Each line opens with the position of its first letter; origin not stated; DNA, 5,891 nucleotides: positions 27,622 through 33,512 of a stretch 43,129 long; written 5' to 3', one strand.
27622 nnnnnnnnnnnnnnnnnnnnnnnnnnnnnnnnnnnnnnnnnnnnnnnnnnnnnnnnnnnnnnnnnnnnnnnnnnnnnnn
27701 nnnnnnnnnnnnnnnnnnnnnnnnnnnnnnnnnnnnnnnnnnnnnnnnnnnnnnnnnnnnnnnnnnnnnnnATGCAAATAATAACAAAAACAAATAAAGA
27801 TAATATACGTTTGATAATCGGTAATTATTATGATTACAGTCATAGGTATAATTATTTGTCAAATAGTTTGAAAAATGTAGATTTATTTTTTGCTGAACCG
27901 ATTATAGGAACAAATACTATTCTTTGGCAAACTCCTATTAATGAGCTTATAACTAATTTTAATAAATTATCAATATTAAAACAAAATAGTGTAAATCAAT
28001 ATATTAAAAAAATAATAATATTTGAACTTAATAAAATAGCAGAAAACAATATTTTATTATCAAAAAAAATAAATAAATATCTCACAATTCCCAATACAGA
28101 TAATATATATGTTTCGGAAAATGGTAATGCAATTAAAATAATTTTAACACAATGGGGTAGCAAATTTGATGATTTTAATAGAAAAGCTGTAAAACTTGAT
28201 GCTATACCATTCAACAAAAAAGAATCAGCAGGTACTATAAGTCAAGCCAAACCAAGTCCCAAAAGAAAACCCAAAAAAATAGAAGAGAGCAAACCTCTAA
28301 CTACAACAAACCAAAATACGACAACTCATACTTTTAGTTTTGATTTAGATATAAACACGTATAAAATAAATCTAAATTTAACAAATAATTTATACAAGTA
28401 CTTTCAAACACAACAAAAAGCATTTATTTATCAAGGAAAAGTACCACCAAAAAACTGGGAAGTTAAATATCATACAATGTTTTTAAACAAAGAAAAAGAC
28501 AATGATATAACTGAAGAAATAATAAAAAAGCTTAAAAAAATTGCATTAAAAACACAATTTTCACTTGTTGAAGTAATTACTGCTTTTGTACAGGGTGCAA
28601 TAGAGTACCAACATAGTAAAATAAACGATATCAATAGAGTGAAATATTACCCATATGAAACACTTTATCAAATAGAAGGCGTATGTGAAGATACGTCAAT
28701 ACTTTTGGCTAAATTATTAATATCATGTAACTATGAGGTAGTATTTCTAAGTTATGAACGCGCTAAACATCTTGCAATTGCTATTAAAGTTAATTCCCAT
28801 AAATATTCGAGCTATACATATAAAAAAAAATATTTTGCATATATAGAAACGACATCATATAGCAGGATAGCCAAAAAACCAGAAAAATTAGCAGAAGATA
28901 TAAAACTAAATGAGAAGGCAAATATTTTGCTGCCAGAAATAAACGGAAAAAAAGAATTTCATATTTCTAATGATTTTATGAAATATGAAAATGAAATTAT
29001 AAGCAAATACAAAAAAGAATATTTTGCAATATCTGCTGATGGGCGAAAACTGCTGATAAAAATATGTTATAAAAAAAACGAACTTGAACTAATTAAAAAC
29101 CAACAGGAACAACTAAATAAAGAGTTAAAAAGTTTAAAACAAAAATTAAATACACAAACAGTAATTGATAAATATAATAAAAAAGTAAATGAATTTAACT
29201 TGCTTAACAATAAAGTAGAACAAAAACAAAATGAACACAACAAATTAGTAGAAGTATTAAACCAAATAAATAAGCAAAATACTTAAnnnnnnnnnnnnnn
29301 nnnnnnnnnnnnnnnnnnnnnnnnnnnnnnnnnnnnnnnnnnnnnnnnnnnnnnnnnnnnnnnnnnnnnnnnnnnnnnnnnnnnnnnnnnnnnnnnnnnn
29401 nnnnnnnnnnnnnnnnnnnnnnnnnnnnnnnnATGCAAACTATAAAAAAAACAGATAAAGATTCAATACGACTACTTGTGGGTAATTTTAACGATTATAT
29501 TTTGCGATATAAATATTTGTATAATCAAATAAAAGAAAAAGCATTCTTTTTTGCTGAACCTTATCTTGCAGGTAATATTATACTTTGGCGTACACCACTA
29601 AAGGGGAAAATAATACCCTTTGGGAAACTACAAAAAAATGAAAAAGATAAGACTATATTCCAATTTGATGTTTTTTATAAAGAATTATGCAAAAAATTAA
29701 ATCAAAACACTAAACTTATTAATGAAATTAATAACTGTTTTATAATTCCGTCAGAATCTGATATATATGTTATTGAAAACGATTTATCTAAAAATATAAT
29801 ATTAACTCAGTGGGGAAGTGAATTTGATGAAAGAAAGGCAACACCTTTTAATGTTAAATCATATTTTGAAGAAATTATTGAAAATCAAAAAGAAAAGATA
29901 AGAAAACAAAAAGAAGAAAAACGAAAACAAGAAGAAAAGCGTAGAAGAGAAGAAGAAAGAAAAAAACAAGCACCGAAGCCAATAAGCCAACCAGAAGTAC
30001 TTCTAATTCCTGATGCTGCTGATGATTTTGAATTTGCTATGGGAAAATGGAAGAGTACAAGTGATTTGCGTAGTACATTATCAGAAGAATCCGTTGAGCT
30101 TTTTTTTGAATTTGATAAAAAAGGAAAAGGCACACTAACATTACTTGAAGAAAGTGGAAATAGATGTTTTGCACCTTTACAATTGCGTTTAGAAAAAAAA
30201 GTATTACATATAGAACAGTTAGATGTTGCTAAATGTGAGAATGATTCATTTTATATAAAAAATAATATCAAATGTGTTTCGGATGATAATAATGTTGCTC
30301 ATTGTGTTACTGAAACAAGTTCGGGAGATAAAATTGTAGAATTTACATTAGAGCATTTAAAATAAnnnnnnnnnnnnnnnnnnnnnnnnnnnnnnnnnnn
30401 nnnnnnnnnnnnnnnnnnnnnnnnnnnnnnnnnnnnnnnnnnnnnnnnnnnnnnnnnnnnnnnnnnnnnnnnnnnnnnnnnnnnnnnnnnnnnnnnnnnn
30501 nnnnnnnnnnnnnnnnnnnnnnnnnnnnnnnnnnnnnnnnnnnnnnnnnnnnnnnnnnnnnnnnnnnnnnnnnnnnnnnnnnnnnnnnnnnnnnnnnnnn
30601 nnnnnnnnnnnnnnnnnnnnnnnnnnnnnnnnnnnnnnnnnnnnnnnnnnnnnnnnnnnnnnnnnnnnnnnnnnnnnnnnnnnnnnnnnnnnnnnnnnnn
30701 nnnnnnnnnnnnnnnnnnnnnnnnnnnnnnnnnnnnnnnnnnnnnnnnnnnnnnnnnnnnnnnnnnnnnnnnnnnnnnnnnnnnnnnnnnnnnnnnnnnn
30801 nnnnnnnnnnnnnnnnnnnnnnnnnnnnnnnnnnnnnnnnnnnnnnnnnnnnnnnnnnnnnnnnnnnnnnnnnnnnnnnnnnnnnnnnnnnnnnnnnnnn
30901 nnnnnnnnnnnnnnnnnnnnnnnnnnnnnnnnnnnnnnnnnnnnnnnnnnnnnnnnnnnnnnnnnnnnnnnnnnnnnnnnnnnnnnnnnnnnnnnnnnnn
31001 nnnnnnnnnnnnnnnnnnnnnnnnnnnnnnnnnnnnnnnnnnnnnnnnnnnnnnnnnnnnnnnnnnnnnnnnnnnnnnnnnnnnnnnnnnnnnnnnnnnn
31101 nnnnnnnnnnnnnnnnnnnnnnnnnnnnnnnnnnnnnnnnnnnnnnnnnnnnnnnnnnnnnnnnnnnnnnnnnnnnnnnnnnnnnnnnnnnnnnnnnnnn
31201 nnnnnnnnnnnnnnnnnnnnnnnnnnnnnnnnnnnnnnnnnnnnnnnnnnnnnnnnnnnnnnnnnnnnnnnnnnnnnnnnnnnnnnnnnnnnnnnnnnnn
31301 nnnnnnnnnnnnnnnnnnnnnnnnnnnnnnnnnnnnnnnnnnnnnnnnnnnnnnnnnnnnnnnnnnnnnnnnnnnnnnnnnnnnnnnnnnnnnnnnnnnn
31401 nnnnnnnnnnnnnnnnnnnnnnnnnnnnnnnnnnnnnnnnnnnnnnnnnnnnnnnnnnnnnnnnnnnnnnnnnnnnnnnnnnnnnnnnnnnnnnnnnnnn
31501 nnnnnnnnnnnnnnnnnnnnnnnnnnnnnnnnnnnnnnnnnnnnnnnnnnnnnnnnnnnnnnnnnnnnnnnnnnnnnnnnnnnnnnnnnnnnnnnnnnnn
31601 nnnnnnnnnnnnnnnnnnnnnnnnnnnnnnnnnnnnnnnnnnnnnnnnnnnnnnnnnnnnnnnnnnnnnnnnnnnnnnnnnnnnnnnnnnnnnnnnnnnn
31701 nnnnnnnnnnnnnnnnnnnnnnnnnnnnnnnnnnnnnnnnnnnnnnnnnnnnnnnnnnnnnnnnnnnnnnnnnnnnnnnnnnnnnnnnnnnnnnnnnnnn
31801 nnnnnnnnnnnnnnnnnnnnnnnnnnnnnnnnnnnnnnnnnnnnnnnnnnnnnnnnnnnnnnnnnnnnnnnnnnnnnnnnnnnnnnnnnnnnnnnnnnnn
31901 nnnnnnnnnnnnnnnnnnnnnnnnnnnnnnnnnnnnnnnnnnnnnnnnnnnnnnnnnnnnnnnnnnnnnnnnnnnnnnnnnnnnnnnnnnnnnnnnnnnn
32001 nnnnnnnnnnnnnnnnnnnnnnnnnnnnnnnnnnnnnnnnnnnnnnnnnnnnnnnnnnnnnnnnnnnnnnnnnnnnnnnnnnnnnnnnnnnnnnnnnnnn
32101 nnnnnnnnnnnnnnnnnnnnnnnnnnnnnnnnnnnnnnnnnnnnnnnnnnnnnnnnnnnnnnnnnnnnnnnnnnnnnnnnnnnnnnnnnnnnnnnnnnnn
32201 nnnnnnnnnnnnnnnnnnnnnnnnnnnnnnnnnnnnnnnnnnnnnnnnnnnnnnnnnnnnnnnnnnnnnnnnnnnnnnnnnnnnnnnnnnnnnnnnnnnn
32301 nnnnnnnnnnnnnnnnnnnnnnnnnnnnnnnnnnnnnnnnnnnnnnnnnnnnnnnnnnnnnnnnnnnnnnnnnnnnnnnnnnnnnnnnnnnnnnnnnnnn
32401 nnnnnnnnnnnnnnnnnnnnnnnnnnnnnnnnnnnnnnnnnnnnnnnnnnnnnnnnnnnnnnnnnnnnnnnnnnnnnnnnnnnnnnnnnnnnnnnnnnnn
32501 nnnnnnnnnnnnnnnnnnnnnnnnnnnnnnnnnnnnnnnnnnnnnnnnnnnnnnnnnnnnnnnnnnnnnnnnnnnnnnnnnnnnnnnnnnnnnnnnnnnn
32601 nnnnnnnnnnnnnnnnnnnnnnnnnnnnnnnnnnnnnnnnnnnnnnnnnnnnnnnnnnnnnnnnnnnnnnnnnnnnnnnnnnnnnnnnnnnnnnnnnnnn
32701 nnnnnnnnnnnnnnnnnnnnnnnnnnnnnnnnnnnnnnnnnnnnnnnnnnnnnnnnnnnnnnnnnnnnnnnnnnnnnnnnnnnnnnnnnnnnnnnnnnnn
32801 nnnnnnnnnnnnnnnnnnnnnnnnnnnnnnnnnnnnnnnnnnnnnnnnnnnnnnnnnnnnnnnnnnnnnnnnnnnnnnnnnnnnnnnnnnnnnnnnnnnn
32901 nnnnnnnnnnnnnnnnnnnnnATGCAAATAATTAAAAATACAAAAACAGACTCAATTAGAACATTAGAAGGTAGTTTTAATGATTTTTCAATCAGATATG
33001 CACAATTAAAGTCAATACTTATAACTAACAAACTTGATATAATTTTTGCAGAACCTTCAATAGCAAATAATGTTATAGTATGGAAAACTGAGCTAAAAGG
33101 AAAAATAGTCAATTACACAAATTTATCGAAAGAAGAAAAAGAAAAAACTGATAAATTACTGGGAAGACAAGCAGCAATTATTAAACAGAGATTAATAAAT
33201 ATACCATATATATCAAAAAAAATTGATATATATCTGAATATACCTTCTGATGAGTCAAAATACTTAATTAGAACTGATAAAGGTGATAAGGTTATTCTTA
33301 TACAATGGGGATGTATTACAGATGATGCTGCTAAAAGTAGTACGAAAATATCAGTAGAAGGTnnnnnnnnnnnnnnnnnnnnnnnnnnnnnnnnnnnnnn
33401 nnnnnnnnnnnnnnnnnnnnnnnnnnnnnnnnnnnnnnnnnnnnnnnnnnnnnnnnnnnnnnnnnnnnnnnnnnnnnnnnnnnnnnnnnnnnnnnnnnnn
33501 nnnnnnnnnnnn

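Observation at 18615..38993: Seven paralogs share a novel ~150-aa cytoplasmic N-terminal module fused to different outputs (effector-adaptor-like architecture)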

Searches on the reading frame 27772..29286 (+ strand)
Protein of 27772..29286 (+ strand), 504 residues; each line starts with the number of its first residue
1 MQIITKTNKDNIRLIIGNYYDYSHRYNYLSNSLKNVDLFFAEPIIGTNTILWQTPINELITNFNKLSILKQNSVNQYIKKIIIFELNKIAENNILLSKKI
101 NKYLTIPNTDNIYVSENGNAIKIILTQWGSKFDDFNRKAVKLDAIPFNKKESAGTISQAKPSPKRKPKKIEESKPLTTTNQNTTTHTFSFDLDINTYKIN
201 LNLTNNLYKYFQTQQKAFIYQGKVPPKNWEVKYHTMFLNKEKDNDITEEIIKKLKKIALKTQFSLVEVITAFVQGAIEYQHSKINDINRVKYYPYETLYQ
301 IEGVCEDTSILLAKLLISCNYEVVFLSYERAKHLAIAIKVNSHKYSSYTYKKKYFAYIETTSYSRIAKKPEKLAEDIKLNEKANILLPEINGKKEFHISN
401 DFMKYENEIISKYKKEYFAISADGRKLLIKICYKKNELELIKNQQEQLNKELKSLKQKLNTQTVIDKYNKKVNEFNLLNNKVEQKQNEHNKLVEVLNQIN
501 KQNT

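Call 6: search_protein_families(library=pfam, proteins=[window:27772-29286:+], max_evalue=0.1)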
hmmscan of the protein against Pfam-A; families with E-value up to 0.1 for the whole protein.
window:27772-29286:+ (504 aa): 1 family
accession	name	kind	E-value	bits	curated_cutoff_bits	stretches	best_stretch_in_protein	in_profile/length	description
PF04473.18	DUF553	-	5.5e-07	29.6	20.5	1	262-343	15-107/140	Transglutaminase-like domain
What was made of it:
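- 27772..29286 (+): SrfA-N paralog 3 (504 aa). N-module aa 1-144 (nt 27772-28203), transglutaminase-like Cys-peptidase domain (aa 262-343), C-terminal coiled coil. No TM, so predicted to be cytoplasmic. PF04473 DUF553 5.5e-7 (call 6).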

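Call 7: search_protein_families(library=ncbifam, proteins=[window:27772-29286:+], max_evalue=0.1)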
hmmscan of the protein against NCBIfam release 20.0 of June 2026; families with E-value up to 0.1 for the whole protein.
window:27772-29286:+ (504 aa): 2 families
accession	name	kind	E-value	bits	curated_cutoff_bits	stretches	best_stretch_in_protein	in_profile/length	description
NF004630.0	PRK05974.1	equivalog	0.041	13.9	75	0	433-474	40-81/83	phosphoribosylformylglycinamidine synthase subunit PurS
TIGR00302.1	TIGR00302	equivalog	0.078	13.2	39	0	434-474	40-80/80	phosphoribosylformylglycinamidine synthase subunit PurS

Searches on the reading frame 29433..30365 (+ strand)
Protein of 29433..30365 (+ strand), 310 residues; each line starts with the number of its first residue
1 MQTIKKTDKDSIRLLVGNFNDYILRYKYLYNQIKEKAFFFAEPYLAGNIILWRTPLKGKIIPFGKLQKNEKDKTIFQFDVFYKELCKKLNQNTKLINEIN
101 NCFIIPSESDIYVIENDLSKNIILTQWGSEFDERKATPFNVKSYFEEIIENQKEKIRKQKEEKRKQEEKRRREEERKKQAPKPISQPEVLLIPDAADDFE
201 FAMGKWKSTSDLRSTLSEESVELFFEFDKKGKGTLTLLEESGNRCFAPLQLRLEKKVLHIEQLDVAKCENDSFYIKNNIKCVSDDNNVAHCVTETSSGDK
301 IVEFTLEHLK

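Call 6: search_protein_families(library=pfam, proteins=[window:29433-30365:+], max_evalue=0.1)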
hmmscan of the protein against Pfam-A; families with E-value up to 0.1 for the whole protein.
window:29433-30365:+ (310 aa): 1 family
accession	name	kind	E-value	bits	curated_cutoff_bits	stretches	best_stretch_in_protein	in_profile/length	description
PF11303.13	DUF3105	-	0.034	14.6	25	0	111-155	78-122/130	Protein of unknown function (DUF3105)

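Call 7: search_protein_families(library=ncbifam, proteins=[window:29433-30365:+], max_evalue=0.1)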
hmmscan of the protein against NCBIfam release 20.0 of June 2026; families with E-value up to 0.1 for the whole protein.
window:29433-30365:+ (310 aa): 1 family
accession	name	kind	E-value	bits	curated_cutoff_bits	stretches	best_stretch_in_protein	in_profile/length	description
NF040486.1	SrfA_fam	subfamily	7.7e-20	71.7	150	1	159-296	287-426/438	SrfA family protein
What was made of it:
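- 29433..30365 (+): SrfA-N paralog 4 (310 aa). N-module aa 1-144 (nt 29433-29864), charged linker, SrfA C-terminal domain (aa 159-296). No TM. NF040486 profile positions 287-426, E 7.7e-20 (call 7).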

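Call 22: search_protein_families(library=padloc, proteins=[window:29433-30365:+], max_evalue=0.001)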
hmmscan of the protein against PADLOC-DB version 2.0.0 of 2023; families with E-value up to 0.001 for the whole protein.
window:29433-30365:+ (310 aa): 0 families

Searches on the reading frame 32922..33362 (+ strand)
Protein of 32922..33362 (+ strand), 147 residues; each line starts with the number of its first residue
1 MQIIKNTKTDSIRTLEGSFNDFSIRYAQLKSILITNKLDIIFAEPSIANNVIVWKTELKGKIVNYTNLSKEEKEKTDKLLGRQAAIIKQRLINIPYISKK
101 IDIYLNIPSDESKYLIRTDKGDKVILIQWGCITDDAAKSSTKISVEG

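Call 82: predict_structure(alignment_id=A5)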
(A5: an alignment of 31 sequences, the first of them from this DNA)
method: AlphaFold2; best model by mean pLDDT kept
length: 147 residues; sequences in the alignment: 31
mean_pLDDT: 94.8   pTM: 0.88
mean pLDDT of the five models: 94.8, 94.1, 93.6, 92.7, 92.5
residues with pLDDT >= 90: 132; 70-90: 14; 50-70: 1; < 50: 0
segments of 3 or more residues with pLDDT < 50: none
pLDDT, mean of each block of 10 residues (from residue 1): 97 95 95 92 97 98 98 97 95 93 96 98 98 90 81
secondary structure, 60 per line:
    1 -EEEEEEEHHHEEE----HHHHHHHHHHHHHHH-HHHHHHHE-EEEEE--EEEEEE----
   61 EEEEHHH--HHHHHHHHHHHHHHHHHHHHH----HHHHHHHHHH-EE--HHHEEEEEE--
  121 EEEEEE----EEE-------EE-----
elements in order: E2-8 E12-14 H19-33 H35-41 E44-48 E51-56 E61-64 H70-90 H95-104 E113-118 E121-126 E131-133
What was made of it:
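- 32922..35489 (+): SrfA-N paralog 6 (855 aa). N-module aa 1-144 (nt 32922-33353), beta-sandwich repeats, TM aa 386-404 preceded by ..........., papain-like C1 peptidase, DUF4384. AF2 model of the module with pLDDT 94.8 (call 82).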

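Call 85: fold_search(model_id=the predicted structure, library=pdb)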
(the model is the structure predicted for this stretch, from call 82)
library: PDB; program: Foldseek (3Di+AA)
matches with E <= 10: 1021; with E <= 0.001: 0
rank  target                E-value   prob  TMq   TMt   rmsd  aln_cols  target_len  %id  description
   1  4ww5_A                1.0e-02  0.77  0.37  0.26   6.9       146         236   12  Crystal structure of binary complex Bud32-Cgi121 in complex with AMPP (released 2015-03-18)
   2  2h9v                  1.5e-02  0.51  0.32  0.17   9.0       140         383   13  Structural basis for induced-fit binding of Rho-kinase to the inhibitor Y27632 (released 2006-12-05)
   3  4hnd_B                2.9e-02  0.51  0.34  0.18   7.3       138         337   16  Crystal structure of the catalytic domain of Selenomethionine substituted human PI4KIIalpha in complex with ADP (released 2014-04-09)
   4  5wnf_B                3.1e-02  0.21  0.27  0.14  10.6       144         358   11  X-RAY CO-STRUCTURE OF RHO-ASSOCIATED PROTEIN KINASE (ROCK1) WITH A HIGHLY SELECTIVE INHIBITOR (released 2018-08-01)
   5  5iqg_C                3.1e-02  0.13  0.25  0.16  13.6       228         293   14  Aminoglycoside Phosphotransferase (2'')-Ia (CTD of AAC(6')-Ie/APH(2'')-Ia) in complex with GDP, Magnesium, and Gentami (released 2016-05-25)
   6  3vqu                  3.3e-02  0.51  0.37  0.26   6.7       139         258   12  CRYSTAL STRUCTURE OF HUMAN MPS1 CATALYTIC DOMAIN IN COMPLEX WITH 4-[(4-amino-5-cyano-6-ethoxypyridin-2- yl)amino]benzami (released 2012-06-27)
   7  3c0i                  3.5e-02  0.35  0.32  0.19  10.3       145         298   10  CASK CaM-Kinase Domain- 3'-AMP complex, P212121 form (released 2008-04-29)
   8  9ugq_B                3.5e-02  0.23  0.26  0.08   9.6       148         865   12  Cryo-EM structure of ClassIII Salivaricin modification enzyme SalKC in the presence of SalA (released 2025-09-03)
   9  5iqb_C                4.3e-02  0.13  0.22  0.13  11.9       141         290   19  Aminoglycoside Phosphotransferase (2'')-Ia (CTD of AAC(6')-Ie/APH(2'')-Ia) in complex with GMPPNP, Magnesium, and Kana (released 2016-05-25)
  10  2f2u_A                4.6e-02  0.25  0.29  0.15   8.8       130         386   14  crystal structure of the Rho-kinase kinase domain (released 2006-04-25)
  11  7jou                  4.6e-02  0.25  0.30  0.16   8.8       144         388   10  CRYSTAL STRUCTURE OF RHO-ASSOCIATED PROTEIN KINASE 1 (ROCK1) IN COMPLEX WITH A PHENYLPYRAZOLE AMIDE INHIBITOR (released 2020-09-02)
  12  5iqh_D                4.6e-02  0.16  0.28  0.18  12.0       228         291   15  Aminoglycoside Phosphotransferase (2'')-Ia (CTD of AAC(6')-Ie/APH(2'')-Ia) S214A mutant in complex with GMPPNP and Mag (released 2016-05-25)
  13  5iqf_B                4.6e-02  0.13  0.25  0.17  12.3       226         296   16  Aminoglycoside Phosphotransferase (2'')-Ia (CTD of APH(6')-Ie/APH(2'')-Ia) in complex with GDP and Magnesium (released 2016-05-25)
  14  2wei                  4.9e-02  0.38  0.35  0.23   7.5       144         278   17  Crystal structure of the kinase domain of Cryptosporidium parvum calcium dependent protein kinase in complex with 3-MB-P (released 2009-04-28)
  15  5iqd_D                4.9e-02  0.15  0.28  0.18  12.3       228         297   14  Aminoglycoside Phosphotransferase (2'')-Ia (CTD of AAC(6')-Ie/APH(2'')-Ia) in complex with GMPPNP, Magnesium, and Ribo (released 2016-05-25)
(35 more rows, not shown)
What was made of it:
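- The nearest folds are all PKL, including the minimal kinase Bud32 (call 85).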
